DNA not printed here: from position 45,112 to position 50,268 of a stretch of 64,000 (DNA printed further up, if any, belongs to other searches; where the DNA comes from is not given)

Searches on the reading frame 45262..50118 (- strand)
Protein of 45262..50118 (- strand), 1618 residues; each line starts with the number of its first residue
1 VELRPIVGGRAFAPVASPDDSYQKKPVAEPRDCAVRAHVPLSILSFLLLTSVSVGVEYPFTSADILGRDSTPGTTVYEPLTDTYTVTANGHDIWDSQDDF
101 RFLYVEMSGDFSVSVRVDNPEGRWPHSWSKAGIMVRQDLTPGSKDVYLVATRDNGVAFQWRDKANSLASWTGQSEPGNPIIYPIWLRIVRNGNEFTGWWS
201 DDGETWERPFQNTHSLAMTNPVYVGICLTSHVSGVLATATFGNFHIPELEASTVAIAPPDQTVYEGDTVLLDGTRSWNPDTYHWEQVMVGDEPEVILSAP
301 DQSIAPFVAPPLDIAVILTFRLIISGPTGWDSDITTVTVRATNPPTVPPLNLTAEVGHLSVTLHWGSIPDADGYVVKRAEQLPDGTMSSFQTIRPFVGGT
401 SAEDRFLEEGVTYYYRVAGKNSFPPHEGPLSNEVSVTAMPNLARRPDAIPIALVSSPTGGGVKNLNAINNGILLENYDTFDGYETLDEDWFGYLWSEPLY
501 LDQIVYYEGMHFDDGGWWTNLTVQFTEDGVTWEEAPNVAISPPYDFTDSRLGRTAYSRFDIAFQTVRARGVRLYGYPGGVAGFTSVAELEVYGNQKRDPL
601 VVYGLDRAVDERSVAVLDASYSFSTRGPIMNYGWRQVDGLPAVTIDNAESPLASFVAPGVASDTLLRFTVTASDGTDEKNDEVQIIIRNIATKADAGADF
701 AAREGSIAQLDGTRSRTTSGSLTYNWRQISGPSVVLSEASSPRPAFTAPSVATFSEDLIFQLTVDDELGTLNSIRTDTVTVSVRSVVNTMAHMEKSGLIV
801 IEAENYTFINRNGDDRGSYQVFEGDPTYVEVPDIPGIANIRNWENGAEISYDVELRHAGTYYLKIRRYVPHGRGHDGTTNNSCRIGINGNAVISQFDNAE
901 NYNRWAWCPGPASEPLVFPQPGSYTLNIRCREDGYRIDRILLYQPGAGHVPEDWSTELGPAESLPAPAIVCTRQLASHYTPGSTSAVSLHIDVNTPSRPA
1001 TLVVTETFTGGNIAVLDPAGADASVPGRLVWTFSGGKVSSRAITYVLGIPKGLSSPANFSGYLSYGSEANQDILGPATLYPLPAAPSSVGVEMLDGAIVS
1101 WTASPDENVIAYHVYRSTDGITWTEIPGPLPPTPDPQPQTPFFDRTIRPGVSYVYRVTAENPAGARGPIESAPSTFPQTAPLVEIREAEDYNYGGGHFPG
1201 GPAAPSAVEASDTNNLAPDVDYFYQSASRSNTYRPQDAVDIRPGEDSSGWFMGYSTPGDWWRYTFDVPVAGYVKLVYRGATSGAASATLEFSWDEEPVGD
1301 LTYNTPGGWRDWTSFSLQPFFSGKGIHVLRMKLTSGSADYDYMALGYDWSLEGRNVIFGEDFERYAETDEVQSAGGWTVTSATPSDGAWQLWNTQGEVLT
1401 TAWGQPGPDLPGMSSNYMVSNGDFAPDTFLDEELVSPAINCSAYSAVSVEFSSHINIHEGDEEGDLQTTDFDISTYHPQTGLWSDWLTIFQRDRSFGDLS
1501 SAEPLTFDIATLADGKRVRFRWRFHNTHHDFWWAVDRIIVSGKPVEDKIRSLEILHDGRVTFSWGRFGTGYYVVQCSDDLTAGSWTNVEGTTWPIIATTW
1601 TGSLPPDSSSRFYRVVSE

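Call 56: search_protein_families(library=pfam, proteins=[window:45262-50118:-], max_evalue=0.0001)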
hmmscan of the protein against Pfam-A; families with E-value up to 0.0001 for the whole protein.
window:45262-50118:- (1618 aa): 5 families
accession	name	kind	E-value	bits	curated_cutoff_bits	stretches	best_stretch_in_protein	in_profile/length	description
PF22352.2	K319L-like_PKD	-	1.2e-25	89.8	27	2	696-783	1-84/84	K319L-like, PKD domain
PF07081.18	DUF1349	-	2.3e-06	27.9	32.4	1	78-245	21-175/179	Protein of unknown function (DUF1349)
PF18911.6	PKD_4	-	5.2e-06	26.9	27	0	598-685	3-83/85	PKD domain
PF18099.7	CBM_35_2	-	7.1e-06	26.5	23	1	1239-1343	5-110/112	Carbohydrate binding module (family 35)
PF00041.27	fn3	-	9.9e-06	26.1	25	0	1095-1171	14-78/84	Fibronectin type III domain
